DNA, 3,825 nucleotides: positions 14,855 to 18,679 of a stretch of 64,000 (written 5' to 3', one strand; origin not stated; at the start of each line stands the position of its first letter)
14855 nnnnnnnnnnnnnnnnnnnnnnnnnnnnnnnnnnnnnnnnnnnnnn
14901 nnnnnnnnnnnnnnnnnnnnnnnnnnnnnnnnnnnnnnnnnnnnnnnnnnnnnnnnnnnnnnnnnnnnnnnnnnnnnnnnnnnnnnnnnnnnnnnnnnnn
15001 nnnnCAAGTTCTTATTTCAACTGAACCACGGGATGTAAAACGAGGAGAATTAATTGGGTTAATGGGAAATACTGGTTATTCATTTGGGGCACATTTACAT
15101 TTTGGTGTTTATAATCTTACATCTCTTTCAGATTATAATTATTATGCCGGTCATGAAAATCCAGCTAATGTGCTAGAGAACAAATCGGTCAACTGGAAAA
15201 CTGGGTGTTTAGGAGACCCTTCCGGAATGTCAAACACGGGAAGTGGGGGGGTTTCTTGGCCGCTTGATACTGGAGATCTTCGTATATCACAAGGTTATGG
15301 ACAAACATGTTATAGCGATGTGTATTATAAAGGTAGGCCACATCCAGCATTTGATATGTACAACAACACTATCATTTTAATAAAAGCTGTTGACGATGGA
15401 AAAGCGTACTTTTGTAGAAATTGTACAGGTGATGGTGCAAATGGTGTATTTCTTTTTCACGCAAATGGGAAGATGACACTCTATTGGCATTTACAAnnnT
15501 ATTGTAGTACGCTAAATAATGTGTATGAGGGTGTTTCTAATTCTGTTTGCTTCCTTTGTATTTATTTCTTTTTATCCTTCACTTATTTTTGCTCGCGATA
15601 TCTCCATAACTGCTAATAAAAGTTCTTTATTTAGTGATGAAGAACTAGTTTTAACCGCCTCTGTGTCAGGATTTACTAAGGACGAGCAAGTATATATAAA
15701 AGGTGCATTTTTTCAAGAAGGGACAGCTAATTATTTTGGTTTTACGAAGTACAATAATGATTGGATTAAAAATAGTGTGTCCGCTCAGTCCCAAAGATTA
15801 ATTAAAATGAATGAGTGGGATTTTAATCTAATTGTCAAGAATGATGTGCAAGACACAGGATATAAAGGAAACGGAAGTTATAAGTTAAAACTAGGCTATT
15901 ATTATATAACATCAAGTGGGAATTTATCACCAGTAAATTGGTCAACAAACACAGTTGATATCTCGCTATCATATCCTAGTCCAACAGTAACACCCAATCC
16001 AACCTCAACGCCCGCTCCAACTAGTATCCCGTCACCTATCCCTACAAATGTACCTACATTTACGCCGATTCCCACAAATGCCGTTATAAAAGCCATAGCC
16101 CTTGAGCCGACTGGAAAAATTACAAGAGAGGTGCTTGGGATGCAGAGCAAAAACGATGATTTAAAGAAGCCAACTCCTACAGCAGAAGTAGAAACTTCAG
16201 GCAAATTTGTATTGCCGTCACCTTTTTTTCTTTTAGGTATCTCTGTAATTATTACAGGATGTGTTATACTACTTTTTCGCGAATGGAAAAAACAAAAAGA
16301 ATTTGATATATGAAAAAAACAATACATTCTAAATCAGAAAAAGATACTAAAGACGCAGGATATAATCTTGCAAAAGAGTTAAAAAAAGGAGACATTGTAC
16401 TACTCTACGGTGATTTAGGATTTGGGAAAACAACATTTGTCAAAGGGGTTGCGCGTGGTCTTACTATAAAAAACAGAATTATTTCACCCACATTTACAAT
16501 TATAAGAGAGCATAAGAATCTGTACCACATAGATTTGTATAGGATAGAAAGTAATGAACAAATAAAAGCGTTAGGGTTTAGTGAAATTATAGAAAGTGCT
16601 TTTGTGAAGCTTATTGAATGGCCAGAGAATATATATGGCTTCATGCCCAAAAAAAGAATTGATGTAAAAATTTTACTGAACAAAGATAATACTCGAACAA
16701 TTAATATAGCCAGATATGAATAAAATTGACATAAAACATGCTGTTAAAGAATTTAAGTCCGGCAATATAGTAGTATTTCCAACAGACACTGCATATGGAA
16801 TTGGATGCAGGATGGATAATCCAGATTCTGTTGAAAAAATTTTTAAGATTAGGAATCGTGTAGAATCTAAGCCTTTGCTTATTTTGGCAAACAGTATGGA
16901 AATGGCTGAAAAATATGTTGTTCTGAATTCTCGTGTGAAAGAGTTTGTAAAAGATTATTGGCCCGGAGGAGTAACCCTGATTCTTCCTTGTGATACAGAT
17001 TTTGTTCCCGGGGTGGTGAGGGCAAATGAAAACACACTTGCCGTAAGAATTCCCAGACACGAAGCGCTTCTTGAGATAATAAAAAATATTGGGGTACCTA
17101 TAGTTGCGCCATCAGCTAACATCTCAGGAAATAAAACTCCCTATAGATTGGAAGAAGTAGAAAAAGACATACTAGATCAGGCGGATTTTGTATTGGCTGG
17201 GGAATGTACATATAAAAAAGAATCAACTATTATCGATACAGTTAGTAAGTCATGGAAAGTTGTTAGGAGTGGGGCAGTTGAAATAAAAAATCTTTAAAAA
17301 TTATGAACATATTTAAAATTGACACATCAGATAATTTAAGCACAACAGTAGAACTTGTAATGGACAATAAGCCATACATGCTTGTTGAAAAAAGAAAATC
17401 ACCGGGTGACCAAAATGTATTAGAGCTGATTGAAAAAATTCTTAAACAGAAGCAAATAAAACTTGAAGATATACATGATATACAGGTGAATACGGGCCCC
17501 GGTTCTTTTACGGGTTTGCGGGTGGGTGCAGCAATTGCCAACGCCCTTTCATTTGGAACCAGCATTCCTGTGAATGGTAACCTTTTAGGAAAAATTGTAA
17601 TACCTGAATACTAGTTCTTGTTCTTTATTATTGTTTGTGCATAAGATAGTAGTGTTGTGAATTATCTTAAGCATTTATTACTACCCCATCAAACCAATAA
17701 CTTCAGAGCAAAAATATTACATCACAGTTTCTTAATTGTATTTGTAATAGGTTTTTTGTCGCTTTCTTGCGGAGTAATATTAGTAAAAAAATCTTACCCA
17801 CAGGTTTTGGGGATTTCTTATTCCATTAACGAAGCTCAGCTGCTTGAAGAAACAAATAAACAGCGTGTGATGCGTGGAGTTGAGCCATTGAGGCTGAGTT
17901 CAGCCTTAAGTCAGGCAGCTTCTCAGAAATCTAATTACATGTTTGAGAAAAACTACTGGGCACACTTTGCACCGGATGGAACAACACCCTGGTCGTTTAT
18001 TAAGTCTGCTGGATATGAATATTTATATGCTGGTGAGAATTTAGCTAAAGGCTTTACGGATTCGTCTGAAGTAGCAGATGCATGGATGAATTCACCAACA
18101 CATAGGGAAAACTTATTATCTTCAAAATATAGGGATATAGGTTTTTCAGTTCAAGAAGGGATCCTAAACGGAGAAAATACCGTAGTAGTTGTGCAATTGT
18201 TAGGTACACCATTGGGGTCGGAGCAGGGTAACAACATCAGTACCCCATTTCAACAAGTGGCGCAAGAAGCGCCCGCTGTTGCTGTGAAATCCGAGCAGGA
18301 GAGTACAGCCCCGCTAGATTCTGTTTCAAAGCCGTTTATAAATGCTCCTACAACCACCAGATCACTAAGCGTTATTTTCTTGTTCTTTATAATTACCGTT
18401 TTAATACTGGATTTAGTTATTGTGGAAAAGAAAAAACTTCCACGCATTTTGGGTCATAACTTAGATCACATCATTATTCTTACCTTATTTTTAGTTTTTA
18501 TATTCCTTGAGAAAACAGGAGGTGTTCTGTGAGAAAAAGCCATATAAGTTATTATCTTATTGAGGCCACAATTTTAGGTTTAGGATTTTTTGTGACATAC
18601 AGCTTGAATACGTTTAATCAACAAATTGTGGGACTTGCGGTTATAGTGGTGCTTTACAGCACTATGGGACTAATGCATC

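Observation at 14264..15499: FtsEX-associated EnvC-like protein carries an apparently circularly permuted M23/LytM domain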

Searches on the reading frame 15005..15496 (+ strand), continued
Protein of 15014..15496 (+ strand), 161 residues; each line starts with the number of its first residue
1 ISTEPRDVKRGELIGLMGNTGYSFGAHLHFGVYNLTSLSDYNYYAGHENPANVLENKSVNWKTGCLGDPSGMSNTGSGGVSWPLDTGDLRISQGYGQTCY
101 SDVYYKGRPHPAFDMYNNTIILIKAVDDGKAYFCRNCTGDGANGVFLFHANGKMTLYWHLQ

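Call 74: search_protein_families(library=pfam, proteins=[L017:110-1162:+, L017:1153-2286:+, L017:2286-3488:+, L017:3495-4220:-, L017:4311-5492:+, L017:6016-6429:-, L017:6445-7857:-, L017:7866-8714:-, L017:8771-10288:-], max_evalue=0.0001)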
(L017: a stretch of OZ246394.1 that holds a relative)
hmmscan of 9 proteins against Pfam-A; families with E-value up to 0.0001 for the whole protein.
L017:110-1162:+ (351 aa): 0 families

L017:1153-2286:+ (378 aa): 1 family
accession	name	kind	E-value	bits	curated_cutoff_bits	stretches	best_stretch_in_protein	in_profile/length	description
PF09594.16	GT87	-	9.6e-31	107.8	25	1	60-288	2-230/237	Glycosyltransferase family 87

L017:2286-3488:+ (401 aa): 1 family
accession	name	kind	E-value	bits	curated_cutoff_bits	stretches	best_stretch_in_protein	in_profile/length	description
PF04932.20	Wzy_C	-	1.9e-18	67.1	31.7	1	202-339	4-149/149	O-Antigen ligase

L017:3495-4220:- (242 aa): 4 families
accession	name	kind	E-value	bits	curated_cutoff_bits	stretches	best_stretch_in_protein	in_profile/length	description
PF09136.16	Glucodextran_B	-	2.4e-14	53.4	27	1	161-240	1-80/83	Glucodextranase, domain B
PF17936.7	Big_6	-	5.4e-09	36.6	27.6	0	181-235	15-76/83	Bacterial Ig domain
PF19077.6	Big_13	-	5.9e-06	27.1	27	0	194-237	44-96/102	Bacterial Ig-like domain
PF12733.13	Cadherin-like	-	7.8e-05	23.5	24.2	0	178-239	26-86/89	Cadherin-like beta sandwich domain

L017:4311-5492:+ (394 aa): 3 families
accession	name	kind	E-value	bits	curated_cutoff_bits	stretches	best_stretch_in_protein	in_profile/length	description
PF01551.29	Peptidase_M23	-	6.6e-14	52.3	28.7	1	229-268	52-90/96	Peptidase family M23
PF11932.13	DUF3450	-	7.3e-06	25.9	32.6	1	8-109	4-104/241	Protein of unknown function (DUF3450)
PF08614.16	ATG16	-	2.7e-05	24.9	33.7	0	28-106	74-152/200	Autophagy protein 16 (ATG16)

L017:6016-6429:- (138 aa): 2 families
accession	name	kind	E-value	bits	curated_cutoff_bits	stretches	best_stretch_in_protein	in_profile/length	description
PF02823.21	ATP-synt_DE_N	-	5.8e-29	100.3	27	1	1-79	1-80/80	ATP synthase, Delta/Epsilon chain, beta-sandwich domain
PF00401.25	ATP-synt_DE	-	6.7e-08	33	24.6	1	83-130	1-46/47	ATP synthase, Delta/Epsilon chain, long alpha-helix domain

L017:6445-7857:- (471 aa): 3 families
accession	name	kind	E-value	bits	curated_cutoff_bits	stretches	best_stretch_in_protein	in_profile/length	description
PF00006.31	ATP-synt_ab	-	8.4e-76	254.8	29.5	1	139-352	1-213/213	ATP synthase alpha/beta family, nucleotide-binding domain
PF22919.1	ATP-synt_VA_C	-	2.2e-17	63.4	24.7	1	357-443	5-94/101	C-terminal domain of V and A type ATP synthase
PF02874.29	ATP-synt_ab_N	-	3.9e-17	63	20.9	1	14-81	1-69/69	ATP synthase alpha/beta family, beta-barrel domain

L017:7866-8714:- (283 aa): 1 family
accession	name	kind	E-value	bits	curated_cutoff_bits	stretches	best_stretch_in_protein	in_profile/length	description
PF00231.24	ATP-synt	-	1.6e-76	258.2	39.9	1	6-282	4-284/285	ATP synthase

L017:8771-10288:- (506 aa): 3 families
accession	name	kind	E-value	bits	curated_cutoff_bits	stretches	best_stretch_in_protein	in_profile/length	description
PF00006.31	ATP-synt_ab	-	2.3e-81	272.9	29.5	1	148-368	1-213/213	ATP synthase alpha/beta family, nucleotide-binding domain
PF00306.32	ATP-synt_ab_C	-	5e-44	150.1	27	1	375-500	1-126/126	ATP synthase alpha/beta chain, C terminal domain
PF02874.29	ATP-synt_ab_N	-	4.4e-08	33.9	20.9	1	24-91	2-69/69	ATP synthase alpha/beta family, beta-barrel domain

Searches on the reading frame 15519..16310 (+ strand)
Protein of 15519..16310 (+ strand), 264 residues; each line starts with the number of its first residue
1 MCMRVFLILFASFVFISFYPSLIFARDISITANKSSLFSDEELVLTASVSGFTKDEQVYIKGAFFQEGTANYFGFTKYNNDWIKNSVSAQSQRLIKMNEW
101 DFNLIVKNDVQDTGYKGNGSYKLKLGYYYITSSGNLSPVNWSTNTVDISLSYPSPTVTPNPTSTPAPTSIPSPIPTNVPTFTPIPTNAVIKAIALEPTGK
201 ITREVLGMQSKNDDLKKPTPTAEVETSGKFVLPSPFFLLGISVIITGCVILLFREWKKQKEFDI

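Call 18: search_protein_families(library=pfam, proteins=[window:15519-16310:+], max_evalue=0.001)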
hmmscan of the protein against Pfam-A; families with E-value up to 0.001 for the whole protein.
window:15519-16310:+ (264 aa): 0 families

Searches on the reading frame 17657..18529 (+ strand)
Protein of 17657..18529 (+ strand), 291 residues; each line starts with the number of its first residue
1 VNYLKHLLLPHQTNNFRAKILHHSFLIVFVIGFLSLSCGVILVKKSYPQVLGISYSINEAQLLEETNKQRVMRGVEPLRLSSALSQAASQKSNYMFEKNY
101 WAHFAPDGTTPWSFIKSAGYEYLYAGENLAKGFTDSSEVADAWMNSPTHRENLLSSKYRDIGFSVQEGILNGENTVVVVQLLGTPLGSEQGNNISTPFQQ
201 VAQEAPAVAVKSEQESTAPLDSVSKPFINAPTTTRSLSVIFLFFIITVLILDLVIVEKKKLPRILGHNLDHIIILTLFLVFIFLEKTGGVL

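Call 18: search_protein_families(library=pfam, proteins=[window:17657-18529:+], max_evalue=0.001)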
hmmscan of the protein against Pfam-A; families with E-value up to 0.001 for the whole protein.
window:17657-18529:+ (291 aa): 1 family
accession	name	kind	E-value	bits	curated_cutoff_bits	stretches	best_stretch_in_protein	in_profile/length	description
PF00188.32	CAP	-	7.5e-19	69.1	21.1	1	63-173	1-110/117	Cysteine-rich secretory protein family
